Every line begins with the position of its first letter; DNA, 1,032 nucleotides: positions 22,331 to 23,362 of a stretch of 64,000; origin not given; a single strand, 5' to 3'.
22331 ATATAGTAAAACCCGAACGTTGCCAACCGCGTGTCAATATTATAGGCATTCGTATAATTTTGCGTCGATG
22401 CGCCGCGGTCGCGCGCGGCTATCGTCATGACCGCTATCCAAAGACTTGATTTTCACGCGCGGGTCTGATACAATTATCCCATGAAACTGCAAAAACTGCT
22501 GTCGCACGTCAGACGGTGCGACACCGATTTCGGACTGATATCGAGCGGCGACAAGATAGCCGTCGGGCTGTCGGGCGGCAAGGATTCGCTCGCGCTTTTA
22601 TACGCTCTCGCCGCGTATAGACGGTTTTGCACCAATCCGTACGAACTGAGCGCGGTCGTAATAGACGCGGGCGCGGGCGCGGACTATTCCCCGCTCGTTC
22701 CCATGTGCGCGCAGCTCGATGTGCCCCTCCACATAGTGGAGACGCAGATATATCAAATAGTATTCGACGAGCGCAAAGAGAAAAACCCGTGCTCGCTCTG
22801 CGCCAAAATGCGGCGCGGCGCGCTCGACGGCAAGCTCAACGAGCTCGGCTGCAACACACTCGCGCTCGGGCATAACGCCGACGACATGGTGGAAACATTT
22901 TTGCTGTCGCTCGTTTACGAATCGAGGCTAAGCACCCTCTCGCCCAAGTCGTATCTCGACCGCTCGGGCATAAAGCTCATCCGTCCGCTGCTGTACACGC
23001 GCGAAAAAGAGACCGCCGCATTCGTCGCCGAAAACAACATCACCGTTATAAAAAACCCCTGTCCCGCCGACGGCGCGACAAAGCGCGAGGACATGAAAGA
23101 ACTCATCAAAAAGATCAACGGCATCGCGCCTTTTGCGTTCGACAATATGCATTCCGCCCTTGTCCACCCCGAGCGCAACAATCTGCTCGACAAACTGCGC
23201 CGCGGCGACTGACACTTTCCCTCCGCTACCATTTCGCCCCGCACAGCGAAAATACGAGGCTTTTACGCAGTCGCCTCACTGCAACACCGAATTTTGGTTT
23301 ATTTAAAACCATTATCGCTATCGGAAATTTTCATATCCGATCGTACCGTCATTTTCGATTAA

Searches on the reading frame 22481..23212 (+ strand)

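Call 85: search_protein_families(library=pfam, proteins=[window:22481-23212:+], max_evalue=0.001)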
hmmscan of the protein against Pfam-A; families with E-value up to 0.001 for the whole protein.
window:22481-23212:+ (243 aa): 1 family
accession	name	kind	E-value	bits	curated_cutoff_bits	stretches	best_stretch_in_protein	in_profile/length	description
PF01171.26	ATP_bind_3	-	1.3e-19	71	27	1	25-202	1-176/182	PP-loop family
